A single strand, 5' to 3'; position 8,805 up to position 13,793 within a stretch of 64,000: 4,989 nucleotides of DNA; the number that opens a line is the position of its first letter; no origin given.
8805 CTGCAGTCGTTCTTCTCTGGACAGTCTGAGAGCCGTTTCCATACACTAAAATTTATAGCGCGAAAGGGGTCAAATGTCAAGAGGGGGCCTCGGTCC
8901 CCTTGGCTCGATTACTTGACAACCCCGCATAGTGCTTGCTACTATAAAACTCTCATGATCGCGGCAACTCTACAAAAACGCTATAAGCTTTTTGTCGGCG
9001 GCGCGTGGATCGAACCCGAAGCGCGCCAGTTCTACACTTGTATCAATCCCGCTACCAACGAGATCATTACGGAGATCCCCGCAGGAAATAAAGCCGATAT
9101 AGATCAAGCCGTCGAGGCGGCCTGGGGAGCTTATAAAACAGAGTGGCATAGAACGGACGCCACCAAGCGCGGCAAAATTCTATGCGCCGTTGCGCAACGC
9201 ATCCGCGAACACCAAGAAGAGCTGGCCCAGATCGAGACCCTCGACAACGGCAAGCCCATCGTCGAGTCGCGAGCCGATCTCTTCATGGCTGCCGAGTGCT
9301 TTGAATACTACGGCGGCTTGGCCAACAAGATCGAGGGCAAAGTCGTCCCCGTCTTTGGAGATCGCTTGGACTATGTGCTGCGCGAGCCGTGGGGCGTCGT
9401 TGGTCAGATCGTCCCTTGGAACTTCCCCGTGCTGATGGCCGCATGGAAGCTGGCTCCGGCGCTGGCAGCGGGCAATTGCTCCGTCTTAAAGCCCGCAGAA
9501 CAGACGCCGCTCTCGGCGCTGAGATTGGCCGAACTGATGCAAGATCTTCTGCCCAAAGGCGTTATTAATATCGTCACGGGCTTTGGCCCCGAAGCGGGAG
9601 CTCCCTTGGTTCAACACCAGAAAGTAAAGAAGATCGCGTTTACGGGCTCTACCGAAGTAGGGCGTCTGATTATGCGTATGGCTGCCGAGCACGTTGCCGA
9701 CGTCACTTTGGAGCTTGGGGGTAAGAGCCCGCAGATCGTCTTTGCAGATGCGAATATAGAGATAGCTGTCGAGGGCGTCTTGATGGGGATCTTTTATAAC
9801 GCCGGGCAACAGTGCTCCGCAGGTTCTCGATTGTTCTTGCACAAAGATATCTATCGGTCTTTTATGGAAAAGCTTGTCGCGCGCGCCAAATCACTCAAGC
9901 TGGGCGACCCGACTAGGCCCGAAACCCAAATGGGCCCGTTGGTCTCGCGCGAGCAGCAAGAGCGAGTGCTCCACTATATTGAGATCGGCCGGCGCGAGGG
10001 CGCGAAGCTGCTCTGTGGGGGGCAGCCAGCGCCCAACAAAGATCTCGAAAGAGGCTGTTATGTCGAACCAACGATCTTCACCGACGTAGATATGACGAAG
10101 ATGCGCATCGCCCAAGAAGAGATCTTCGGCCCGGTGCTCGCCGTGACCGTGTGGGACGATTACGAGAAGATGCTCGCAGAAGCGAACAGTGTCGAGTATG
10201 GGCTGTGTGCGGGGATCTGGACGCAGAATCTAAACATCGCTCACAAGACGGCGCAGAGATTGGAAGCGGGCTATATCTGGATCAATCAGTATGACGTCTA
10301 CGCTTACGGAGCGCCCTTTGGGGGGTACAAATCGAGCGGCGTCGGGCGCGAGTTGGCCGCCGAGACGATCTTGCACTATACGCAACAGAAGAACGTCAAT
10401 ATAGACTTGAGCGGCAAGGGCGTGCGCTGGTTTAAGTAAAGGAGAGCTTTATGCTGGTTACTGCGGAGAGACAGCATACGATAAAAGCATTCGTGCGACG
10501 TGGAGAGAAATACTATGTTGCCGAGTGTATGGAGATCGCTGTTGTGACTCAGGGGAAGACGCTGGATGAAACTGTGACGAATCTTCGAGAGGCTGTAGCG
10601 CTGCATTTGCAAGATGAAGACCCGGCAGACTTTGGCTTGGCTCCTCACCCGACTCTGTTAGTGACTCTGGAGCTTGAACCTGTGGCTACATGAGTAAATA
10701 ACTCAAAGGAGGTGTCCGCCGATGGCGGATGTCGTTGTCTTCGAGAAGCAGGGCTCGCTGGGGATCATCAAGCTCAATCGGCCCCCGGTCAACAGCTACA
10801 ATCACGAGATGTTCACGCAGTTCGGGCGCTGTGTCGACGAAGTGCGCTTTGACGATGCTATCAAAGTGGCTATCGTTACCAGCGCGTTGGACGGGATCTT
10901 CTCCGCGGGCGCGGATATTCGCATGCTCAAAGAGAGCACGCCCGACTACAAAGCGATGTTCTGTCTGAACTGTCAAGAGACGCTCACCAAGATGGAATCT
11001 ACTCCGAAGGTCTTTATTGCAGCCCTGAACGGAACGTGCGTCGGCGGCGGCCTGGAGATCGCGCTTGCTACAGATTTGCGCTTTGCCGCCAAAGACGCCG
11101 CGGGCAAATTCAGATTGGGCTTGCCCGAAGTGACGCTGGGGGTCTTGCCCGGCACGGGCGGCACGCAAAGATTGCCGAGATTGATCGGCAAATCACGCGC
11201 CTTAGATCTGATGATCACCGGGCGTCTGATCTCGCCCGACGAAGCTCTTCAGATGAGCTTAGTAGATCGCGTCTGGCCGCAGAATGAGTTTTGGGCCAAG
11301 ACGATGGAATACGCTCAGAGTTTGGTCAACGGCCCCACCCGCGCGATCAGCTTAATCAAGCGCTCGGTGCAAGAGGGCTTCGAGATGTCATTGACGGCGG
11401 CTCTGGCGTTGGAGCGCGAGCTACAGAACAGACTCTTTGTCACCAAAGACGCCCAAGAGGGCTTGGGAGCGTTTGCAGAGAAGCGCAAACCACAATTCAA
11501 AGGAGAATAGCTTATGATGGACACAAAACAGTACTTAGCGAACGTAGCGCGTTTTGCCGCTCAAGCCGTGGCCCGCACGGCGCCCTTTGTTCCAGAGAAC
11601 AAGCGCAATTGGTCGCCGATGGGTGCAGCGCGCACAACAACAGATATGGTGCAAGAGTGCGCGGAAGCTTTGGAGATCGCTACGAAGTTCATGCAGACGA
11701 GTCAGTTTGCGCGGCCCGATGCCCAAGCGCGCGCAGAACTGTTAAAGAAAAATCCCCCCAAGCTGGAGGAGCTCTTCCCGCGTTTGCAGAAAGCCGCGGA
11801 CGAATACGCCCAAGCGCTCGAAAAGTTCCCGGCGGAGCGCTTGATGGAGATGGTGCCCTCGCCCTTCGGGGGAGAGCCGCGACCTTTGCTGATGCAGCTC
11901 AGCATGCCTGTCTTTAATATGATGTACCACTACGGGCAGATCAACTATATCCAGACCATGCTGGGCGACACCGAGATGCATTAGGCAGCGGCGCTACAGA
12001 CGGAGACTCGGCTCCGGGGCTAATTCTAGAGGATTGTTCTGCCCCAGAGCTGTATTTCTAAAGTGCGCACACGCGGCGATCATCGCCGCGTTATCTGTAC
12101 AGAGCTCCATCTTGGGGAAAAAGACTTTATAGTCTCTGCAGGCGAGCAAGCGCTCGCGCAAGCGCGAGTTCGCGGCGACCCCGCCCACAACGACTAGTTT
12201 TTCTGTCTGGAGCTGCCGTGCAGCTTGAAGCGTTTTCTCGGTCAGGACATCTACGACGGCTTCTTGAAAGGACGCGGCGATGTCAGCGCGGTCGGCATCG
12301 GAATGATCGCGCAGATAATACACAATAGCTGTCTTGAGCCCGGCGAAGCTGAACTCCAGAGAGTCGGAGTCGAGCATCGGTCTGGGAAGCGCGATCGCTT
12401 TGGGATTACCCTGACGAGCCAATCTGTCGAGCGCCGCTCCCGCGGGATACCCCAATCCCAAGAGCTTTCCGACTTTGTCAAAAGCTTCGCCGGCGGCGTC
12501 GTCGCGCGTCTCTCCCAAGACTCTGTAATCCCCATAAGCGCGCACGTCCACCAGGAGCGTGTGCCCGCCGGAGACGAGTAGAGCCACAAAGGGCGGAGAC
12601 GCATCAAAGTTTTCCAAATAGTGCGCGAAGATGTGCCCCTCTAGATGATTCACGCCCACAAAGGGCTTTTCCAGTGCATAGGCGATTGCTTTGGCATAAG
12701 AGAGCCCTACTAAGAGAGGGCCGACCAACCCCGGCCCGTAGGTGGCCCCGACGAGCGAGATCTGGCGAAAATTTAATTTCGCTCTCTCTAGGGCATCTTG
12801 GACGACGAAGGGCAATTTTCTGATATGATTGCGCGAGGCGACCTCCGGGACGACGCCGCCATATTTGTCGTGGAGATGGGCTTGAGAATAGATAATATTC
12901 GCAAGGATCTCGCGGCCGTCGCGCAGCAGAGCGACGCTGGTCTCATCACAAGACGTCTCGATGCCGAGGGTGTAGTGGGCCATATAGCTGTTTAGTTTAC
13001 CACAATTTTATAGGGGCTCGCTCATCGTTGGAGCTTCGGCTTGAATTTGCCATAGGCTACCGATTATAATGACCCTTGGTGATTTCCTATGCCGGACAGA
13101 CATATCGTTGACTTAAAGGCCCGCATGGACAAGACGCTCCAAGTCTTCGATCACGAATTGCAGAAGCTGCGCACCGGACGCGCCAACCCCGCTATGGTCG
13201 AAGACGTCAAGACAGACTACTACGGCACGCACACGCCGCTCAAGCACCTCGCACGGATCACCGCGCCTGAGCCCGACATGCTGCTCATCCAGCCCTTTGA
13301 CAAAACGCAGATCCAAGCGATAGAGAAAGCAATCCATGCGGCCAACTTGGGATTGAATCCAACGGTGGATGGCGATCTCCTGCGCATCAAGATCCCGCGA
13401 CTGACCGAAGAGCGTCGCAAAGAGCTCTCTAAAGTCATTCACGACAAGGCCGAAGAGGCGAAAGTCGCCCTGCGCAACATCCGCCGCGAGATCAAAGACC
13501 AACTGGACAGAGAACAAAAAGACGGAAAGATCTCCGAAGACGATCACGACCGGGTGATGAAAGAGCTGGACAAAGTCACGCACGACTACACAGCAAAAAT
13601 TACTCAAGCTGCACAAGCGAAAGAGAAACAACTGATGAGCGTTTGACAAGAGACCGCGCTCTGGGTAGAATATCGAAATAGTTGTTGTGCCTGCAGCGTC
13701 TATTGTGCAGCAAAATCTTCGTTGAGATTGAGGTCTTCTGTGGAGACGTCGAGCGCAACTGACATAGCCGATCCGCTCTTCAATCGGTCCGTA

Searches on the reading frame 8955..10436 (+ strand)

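Call 14: search_protein_families(library=ncbifam, proteins=[window:8955-10436:+], max_evalue=1e-10)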
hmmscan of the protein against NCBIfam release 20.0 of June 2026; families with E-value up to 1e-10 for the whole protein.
window:8955-10436:+ (494 aa): 40 families (the best 25 are shown)
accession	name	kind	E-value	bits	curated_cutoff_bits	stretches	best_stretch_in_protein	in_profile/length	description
TIGR01804.1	BADH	equivalog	6.4e-172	572.2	668.6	1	13-479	1-467/467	betaine-aldehyde dehydrogenase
NF009725.0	PRK13252.1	equivalog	2.8e-162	540.5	593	1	7-486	4-482/488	betaine-aldehyde dehydrogenase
NF050026.1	AcaldDHExaC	equivalog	1.4e-161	538.5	900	1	5-486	11-496/503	acetaldehyde dehydrogenase ExaC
NF045736.1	PaDhStyDRhodo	equivalog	1.7e-152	508.3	800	1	11-483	4-477/479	phenylacetaldehyde dehydrogenase StyD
TIGR02299.1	HpaE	equivalog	7.1e-151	503.1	638.35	1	11-487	2-480/488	5-carboxymethyl-2-hydroxymuconate semialdehyde dehydrogenase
NF045735.1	PaDhStyDPseudo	equivalog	9.3e-149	496.1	850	1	9-483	2-481/483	phenylacetaldehyde dehydrogenase StyD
NF010000.0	PRK13473.1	subfamily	3.2e-143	477.8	615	1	10-484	3-473/475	aminobutyraldehyde dehydrogenase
TIGR03216.1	OH_muco_semi_DH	equivalog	2.5e-130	435.3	693.25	1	11-484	2-480/481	2-hydroxymuconic semialdehyde dehydrogenase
NF042993.1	AlphKGSA_gudD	equivalog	2e-127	425.8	770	1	8-483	2-480/481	alpha-ketoglutaric semialdehyde dehydrogenase GucD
NF007352.0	PRK09847.1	equivalog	1.1e-126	423.2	850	1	5-485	15-493/495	aldehyde dehydrogenase PuuC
NF052305.1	DioxValDhHalo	equivalog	1.8e-123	413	750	1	8-481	3-479/483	2,5-dioxovalerate dehydrogenase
NF040648.1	lactal_redase_Meth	equivalog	1.7e-113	380.1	650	1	12-483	1-462/463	lactaldehyde dehydrogenase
TIGR01780.1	SSADH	subfamily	7.3e-113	377.8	646.35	1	30-478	2-447/448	succinate-semialdehyde dehydrogenase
TIGR03374.1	ABALDH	equivalog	3e-112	375.9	909.3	1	10-481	2-469/472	aminobutyraldehyde dehydrogenase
NF007497.0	PRK10090.1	equivalog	1.9e-110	369.9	500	1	7-481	4-475/480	aldehyde dehydrogenase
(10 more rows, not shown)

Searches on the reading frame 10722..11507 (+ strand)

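Call 14: search_protein_families(library=ncbifam, proteins=[window:10722-11507:+], max_evalue=1e-10)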
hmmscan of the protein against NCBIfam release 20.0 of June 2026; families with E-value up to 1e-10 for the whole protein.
window:10722-11507:+ (262 aa): 68 families (the best 25 are shown)
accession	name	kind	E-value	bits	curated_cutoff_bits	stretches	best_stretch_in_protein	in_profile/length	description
NF005802.0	PRK07657.1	equivalog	3.3e-60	203.8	363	1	8-262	9-260/260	enoyl-CoA hydratase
NF005803.0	PRK07658.1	equivalog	5.6e-59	199.6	313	1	6-261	5-256/257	enoyl-CoA hydratase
NF051848.1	EnCoAHydtEchA19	equivalog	7.1e-58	196.2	400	1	6-261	3-257/258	enoyl-CoA hydratase EchA19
NF004475.0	PRK05809.1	subfamily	3.1e-57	194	394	1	5-261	6-259/260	short-chain-enoyl-CoA hydratase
NF004517.0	PRK05862.1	equivalog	6.5e-57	193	396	1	3-260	4-255/257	enoyl-CoA hydratase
NF006007.0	PRK08138.1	subfamily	1.8e-55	188.1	355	1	5-261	10-260/261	enoyl-CoA hydratase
NF006566.0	PRK09076.1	subfamily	2.7e-51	174.7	286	1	5-260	7-258/260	enoyl-CoA hydratase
NF007239.0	PRK09674.1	equivalog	2.6e-50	171.3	371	1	4-261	5-256/257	2,3-dehydroadipyl-CoA hydratase PaaF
NF004634.0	PRK05980.1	equivalog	3.4e-50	170.9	375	1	1-260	1-261/263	crotonase/enoyl-CoA hydratase family protein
NF008363.0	PRK11154.1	equivalog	2.6e-45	154.8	869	1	15-200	18-204/708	fatty acid oxidation complex subunit alpha FadJ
TIGR02441.1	fa_ox_alpha_mit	equivalog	6.2e-45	153.5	964.65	1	7-184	17-195/737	fatty acid oxidation complex subunit alpha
NF005864.0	PRK07799.1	equivalog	1.1e-44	152.6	316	1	5-261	10-265/266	crotonase/enoyl-CoA hydratase family protein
NF042430.2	EnCoAhydt_DpgD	equivalog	2.2e-44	151.9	400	1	7-261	1-257/258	enoyl-CoA-hydratase DpgD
NF006100.0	PRK08252.1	subfamily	8.9e-44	150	282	1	1-262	1-254/254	crotonase/enoyl-CoA hydratase family protein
NF006699.0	PRK09245.1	subfamily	1.8e-43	148.7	354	1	1-261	1-265/266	crotonase/enoyl-CoA hydratase family protein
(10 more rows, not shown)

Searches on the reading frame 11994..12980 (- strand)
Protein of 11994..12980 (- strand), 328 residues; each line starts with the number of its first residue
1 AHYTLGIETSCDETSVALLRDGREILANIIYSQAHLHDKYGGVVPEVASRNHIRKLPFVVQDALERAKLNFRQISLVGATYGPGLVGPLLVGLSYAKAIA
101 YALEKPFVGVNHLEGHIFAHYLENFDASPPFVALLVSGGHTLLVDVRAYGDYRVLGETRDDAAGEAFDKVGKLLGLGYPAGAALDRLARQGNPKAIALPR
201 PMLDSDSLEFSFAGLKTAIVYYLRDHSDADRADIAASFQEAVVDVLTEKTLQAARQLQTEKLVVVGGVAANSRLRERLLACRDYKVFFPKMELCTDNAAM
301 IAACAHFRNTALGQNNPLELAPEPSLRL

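Call 14: search_protein_families(library=ncbifam, proteins=[window:11994-12980:-], max_evalue=1e-10)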
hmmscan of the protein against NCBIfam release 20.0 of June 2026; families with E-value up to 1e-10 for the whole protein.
window:11994-12980:- (328 aa): 5 families
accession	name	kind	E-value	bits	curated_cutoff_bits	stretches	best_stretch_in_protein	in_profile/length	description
TIGR03723.1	T6A_TsaD_YgjD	equivalog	5.2e-128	426.6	296.1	1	5-307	2-311/314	tRNA (adenosine(37)-N6)-threonylcarbamoyltransferase complex transferase subunit TsaD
TIGR00329.1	gcp_kae1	subfamily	2.1e-107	358.9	207.8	1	5-302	1-305/305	tRNA (adenosine(37)-N6)-threonylcarbamoyltransferase complex transferase subunit TsaD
TIGR03722.2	arch_KAE1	equivalog_domain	8.7e-57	192.7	375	1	5-305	2-293/323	KEOPS complex N(6)-L-threonylcarbamoyladenine synthase Kae1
NF007174.0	PRK09605.1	equivalog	5.9e-53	180.1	447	1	4-307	3-297/535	bifunctional N(6)-L-threonylcarbamoyladenine synthase/serine/threonine protein kinase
TIGR03725.1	T6A_YeaZ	equivalog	2.4e-12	47.3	69.3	1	5-119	2-100/212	tRNA (adenosine(37)-N6)-threonylcarbamoyltransferase complex dimerization subunit type 1 TsaB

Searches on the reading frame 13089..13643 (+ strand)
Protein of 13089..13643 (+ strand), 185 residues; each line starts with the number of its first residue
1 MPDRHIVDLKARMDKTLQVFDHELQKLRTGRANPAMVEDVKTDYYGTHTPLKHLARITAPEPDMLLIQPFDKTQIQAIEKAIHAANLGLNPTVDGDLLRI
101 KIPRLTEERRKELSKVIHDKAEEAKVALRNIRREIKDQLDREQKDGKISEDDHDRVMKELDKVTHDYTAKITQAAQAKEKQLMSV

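Call 14: search_protein_families(library=ncbifam, proteins=[window:13089-13643:+], max_evalue=1e-10)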
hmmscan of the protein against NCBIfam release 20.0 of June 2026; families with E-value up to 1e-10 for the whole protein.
window:13089-13643:+ (185 aa): 1 family
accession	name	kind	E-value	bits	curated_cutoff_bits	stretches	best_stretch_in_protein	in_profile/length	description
TIGR00496.1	frr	equivalog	2e-59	200.2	149.1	1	10-185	1-176/176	ribosome recycling factor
